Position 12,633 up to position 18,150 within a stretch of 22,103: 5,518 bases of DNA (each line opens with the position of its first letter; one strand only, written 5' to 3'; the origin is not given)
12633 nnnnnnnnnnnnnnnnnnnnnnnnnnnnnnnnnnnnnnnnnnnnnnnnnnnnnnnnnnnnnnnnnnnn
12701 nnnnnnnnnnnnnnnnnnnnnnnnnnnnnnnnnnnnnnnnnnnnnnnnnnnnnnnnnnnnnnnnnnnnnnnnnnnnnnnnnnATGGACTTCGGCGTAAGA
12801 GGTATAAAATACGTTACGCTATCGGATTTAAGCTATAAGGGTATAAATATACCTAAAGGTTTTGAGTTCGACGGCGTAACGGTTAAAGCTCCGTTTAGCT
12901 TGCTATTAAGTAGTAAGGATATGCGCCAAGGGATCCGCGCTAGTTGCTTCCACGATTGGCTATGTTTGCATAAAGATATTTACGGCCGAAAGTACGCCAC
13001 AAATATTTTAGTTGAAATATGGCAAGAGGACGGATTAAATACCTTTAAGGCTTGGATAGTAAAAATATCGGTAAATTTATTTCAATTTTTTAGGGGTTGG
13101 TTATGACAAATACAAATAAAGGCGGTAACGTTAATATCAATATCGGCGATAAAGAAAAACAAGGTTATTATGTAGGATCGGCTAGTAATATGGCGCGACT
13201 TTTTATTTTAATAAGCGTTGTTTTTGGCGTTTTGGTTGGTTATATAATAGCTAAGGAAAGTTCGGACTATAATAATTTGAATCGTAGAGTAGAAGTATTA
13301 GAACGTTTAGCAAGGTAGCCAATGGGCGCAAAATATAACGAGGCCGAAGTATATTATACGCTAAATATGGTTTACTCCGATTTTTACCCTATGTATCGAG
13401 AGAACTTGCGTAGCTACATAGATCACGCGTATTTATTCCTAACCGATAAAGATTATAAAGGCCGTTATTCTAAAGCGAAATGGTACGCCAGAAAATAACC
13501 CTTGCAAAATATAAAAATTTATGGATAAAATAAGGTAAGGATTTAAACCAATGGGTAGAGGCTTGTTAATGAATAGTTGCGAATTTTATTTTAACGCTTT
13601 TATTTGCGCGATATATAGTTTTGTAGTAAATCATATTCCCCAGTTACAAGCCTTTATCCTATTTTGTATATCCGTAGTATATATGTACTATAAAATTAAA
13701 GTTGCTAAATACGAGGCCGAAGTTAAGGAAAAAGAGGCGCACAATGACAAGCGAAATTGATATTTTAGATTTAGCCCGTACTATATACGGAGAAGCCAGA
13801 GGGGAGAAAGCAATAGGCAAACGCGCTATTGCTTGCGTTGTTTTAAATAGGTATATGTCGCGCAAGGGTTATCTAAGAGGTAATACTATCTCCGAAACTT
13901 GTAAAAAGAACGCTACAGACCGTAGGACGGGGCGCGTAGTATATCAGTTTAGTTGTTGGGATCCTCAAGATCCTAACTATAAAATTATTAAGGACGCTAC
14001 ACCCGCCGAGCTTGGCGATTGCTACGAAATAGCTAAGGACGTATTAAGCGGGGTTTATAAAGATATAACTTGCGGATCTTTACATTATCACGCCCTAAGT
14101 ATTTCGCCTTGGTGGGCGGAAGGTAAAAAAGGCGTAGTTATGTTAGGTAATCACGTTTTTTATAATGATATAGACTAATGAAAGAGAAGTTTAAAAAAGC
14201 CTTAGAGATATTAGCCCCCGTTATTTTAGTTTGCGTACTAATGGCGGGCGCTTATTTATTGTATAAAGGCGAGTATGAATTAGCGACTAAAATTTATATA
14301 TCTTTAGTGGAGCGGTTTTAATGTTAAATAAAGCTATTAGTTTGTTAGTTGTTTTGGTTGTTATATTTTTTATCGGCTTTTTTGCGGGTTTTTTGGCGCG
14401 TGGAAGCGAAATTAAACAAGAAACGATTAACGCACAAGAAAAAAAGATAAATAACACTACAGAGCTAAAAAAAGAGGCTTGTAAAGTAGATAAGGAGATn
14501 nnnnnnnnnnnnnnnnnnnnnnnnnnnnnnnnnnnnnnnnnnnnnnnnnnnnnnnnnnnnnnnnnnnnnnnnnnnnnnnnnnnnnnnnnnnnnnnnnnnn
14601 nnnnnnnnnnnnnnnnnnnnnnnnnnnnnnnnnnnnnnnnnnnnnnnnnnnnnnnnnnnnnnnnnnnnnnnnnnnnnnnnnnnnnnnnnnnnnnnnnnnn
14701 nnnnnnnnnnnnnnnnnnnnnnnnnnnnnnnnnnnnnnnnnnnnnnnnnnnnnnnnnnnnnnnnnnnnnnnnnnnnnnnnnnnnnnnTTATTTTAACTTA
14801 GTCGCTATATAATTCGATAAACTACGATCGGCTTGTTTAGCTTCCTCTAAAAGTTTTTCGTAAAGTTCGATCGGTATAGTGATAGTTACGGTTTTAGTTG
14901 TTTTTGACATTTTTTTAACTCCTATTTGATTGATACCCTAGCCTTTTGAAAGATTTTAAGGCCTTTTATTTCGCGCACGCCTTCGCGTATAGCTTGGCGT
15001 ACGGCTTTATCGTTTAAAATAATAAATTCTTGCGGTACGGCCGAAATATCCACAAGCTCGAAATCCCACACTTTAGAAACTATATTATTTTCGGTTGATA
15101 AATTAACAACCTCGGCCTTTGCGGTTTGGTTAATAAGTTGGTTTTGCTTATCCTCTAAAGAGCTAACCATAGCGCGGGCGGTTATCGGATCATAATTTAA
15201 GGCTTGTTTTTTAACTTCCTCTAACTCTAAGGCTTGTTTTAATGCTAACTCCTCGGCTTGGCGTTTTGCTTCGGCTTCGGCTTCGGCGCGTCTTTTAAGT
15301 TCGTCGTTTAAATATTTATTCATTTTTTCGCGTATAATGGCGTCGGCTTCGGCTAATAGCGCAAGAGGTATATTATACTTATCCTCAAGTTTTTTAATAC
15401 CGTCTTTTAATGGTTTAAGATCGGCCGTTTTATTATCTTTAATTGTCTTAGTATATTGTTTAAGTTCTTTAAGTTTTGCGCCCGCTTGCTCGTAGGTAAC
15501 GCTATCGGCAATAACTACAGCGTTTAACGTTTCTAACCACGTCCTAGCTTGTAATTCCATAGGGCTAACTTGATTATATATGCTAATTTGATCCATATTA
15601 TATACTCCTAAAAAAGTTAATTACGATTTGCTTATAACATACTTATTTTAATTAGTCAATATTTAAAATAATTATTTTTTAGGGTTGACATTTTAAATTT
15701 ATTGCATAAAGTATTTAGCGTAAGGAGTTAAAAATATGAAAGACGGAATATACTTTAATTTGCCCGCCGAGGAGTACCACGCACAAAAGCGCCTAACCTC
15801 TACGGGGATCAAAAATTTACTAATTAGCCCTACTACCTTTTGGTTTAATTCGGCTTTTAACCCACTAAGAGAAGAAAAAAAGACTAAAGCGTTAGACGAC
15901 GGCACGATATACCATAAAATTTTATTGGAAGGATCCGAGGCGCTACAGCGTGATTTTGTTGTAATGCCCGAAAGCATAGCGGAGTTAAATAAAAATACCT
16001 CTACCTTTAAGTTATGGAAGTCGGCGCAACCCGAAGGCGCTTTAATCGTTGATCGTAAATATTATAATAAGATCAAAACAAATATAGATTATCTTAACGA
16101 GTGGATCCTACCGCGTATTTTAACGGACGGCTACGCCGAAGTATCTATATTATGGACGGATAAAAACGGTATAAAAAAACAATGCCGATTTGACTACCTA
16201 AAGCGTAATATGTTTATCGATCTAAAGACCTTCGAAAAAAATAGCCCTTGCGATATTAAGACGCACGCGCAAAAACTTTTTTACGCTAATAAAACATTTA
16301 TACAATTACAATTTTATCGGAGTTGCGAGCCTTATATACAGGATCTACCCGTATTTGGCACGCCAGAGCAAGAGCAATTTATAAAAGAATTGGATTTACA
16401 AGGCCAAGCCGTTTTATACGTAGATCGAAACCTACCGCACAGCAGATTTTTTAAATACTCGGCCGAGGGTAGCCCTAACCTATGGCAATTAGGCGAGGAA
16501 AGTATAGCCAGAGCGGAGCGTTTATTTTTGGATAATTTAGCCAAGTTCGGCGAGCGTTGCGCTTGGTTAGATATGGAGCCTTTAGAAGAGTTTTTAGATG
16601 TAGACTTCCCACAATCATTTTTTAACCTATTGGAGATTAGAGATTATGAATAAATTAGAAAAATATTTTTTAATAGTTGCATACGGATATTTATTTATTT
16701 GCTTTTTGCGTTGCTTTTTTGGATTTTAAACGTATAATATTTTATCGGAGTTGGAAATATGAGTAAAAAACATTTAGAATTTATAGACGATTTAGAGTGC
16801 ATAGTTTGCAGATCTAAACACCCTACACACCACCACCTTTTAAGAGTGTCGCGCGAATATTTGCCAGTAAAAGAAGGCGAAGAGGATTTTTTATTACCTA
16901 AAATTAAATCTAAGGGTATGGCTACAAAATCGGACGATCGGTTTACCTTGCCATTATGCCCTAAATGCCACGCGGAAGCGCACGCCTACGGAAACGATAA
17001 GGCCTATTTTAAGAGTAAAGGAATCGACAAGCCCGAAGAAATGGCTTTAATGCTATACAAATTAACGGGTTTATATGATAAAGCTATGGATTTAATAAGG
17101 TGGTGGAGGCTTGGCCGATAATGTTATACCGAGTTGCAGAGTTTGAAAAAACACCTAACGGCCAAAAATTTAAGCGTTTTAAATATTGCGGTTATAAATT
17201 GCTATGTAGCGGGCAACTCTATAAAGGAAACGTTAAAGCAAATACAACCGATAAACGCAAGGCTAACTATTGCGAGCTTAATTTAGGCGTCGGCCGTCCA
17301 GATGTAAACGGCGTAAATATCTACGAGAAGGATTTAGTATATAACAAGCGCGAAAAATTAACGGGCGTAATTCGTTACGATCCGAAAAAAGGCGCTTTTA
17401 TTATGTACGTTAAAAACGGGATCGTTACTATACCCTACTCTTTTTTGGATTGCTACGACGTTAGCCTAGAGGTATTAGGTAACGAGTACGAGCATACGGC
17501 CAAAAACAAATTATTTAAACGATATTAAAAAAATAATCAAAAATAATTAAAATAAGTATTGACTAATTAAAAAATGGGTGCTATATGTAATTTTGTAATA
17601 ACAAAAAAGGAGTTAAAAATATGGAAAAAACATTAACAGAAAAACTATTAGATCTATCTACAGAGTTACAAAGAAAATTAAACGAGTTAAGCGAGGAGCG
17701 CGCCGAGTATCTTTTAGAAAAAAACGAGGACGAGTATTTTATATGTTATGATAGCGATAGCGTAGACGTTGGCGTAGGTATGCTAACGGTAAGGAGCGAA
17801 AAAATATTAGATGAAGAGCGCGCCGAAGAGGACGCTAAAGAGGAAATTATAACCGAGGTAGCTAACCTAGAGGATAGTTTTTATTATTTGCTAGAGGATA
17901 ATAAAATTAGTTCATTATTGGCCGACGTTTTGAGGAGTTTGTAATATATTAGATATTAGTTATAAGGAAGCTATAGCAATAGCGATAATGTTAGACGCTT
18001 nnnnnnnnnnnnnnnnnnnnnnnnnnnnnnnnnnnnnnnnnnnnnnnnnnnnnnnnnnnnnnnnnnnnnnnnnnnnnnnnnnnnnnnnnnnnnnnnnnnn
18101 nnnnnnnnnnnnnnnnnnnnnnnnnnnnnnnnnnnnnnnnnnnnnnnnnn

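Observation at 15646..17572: A 33-bp promoter/operator element present twice, once on each strand, plus a perfect 14-bp palindrome between divergent promoters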

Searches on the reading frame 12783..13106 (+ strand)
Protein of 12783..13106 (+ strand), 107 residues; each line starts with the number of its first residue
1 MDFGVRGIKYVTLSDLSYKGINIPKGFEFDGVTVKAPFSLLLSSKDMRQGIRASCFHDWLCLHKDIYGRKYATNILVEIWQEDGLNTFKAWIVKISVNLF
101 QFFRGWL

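Call 73: search_protein_families(library=phrogs, proteins=[window:12783-13106:+], max_evalue=0.001)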
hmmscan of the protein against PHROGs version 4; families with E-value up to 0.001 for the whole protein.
window:12783-13106:+ (107 aa): 1 family
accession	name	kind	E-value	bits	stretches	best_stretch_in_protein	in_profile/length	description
phrog_1158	-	tail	5.4e-15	56.6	1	14-101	28-127/205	tail assembly chaperone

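Call 74: search_protein_families(library=pfam, proteins=[window:12783-13106:+], max_evalue=0.01)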
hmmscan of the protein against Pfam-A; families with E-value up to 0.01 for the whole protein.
window:12783-13106:+ (107 aa): 1 family
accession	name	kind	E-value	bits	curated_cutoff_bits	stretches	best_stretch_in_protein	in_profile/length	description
PF07087.16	DUF1353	-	8.8e-09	35.3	22.5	1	19-93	15-87/91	Protein of unknown function (DUF1353)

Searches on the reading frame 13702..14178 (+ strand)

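Call 73: search_protein_families(library=phrogs, proteins=[window:13702-14178:+], max_evalue=0.001)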
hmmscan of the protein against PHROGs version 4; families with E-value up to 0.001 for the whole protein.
window:13702-14178:+ (158 aa): 3 families
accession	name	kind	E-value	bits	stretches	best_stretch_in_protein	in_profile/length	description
phrog_938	-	lysis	6e-16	57.7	1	9-156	41-172/2185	endolysin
phrog_15649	-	lysis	3.4e-07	29.6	1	18-144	230-343/1079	endolysin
phrog_14642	-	lysis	0.00031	21.3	0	16-55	100-137/215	endolysin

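Call 74: search_protein_families(library=pfam, proteins=[window:13702-14178:+], max_evalue=0.01)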
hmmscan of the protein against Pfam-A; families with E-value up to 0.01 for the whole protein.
window:13702-14178:+ (158 aa): 1 family
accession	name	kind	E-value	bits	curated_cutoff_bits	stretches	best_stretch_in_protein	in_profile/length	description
PF07486.17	Hydrolase_2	-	2.2e-15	57.5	27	1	34-154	1-100/100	Cell Wall Hydrolase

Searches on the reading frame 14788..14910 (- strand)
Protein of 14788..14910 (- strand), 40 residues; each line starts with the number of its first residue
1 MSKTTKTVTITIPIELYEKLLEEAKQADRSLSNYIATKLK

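Call 9: search_protein_families(library=pfam, proteins=[window:14788-14910:-], max_evalue=0.01)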
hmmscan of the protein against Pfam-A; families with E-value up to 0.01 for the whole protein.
window:14788-14910:- (40 aa): 1 family
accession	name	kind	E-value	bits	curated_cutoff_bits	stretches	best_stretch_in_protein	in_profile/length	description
PF07878.17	RHH_5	-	2e-05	24.6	26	1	8-36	4-32/43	CopG-like RHH_1 or ribbon-helix-helix domain, RHH_5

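Call 10: search_protein_families(library=phrogs, proteins=[window:14788-14910:-], max_evalue=0.01)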
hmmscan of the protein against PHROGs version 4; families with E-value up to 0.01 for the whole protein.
window:14788-14910:- (40 aa): 5 families
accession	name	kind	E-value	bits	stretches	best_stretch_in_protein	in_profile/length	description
phrog_582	-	transcription regulation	0.00011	23.5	1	1-38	53-90/105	Arc-like repressor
phrog_22153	-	unknown function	0.00045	21.1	1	6-40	28-62/71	-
phrog_795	-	other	0.0017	19.7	1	1-34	13-46/116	partition protein ATPase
phrog_1388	-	unknown function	0.0029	18.8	1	1-39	1-39/143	-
phrog_2685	-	other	0.0067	17.8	1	1-35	14-48/161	partition protein ATPase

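Call 50: search_solved_structures(query=A4, max_evalue=1)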
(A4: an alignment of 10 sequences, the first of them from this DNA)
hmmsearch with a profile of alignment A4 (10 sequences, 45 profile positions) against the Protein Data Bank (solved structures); distinct sequences matched with E-value up to 1: 14.
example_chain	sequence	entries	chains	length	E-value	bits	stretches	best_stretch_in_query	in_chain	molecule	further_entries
4hv0_A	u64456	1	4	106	2.1e-06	30.8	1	9-42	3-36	AvtR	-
1b01_A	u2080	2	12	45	0.0056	19.8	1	1-43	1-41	TRANSCRIPTIONAL REPRESSOR COPG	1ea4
2cpg_A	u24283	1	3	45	0.0056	19.8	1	1-43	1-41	TRANSCRIPTIONAL REPRESSOR COPG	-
2k9i_A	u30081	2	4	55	0.012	18.8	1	9-45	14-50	Uncharacterized protein ORF56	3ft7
1q5v_A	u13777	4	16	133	0.018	18.2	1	5-40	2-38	Nickel responsive regulator | Nickel-responsive regulator | Nickel-responsive regulatory protein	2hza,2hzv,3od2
8u12_A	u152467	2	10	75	0.021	18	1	1-40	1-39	Antitoxin Rv0298 | Antitoxin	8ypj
2bj1_A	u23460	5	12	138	0.038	17.2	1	5-42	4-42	NICKEL RESPONSIVE REGULATOR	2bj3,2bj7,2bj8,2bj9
2mdv_A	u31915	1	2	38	0.038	17.2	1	7-41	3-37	Designed protein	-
2kke_A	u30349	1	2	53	0.069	16.3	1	5-44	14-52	Uncharacterized protein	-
8vis_A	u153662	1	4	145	0.17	15.1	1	19-44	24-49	Transmembrane protease serine 11D non-catalytic chain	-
2e7v_A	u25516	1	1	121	0.33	14.1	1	13-40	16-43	Transmembrane protease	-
1x93_A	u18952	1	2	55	0.48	13.6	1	16-41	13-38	hypothetical protein HP0222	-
2jxg_A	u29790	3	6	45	0.49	13.6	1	1-43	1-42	Proline dehydrogenase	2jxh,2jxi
5c3c_A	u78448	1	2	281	0.49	13.6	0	11-26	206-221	CbbQ/NirQ/NorQ domain protein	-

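Call 83: find_homologous_proteins(query=window:14791-14910:-, max_evalue=0.001)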
Query seq(40 aa) (40 aa): 10 proteins with E <= 0.001 among 10 candidates.
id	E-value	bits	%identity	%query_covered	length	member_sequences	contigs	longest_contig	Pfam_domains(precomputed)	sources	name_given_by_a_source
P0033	9.6e-16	71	100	100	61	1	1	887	-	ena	-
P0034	1.6e-15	71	95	100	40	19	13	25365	PF07878.18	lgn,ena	-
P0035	2.6e-14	67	88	100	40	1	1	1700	PF07878.18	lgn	-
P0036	9.2e-14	66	88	100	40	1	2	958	PF07878.18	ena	-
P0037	2.5e-13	64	89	95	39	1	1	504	PF07878.18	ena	-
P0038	3.6e-13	64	83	100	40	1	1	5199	PF07878.18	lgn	-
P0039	5.1e-11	57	84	95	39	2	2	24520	PF07878.18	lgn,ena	-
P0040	9.2e-11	57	82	95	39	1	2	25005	PF07878.18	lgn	-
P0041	1.7e-10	56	82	95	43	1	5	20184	PF07878.18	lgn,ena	-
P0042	1.6e-9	53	79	95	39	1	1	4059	PF07878.18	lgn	-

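Call 85: find_encoding_contigs(protein=P0040, flank=6000, max_places=2)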
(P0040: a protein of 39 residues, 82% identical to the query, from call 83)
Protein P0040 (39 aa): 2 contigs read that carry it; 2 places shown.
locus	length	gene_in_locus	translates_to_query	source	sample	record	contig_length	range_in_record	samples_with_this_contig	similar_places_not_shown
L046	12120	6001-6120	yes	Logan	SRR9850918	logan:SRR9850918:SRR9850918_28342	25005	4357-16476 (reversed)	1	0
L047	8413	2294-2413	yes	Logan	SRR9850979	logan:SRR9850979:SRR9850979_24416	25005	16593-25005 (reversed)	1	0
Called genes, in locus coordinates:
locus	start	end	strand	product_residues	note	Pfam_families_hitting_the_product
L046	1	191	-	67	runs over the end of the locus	-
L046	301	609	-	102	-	-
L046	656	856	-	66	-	-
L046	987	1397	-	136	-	PF04447:dATP-dGTP_PPHyd (faint)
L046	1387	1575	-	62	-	-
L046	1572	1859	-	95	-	PF10073:GapR_DNA-bd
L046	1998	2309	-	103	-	PF13560:HTH_31 (weak), PF01381:HTH_3 (weak)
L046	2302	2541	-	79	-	-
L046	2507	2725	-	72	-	-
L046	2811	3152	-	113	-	-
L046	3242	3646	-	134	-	-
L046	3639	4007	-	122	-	PF06147:DUF968 (faint)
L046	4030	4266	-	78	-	-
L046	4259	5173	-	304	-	PF12684:DUF3799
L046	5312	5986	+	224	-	-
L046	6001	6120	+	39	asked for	PF07878:RHH_5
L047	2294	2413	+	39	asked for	PF07878:RHH_5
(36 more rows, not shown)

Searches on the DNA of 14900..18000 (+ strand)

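Call 6: search_dna_similar(query=window:14900-18000:+, collection=phages, mode=near)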
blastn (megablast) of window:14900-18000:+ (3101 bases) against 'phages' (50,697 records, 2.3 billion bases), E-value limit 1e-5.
No match.
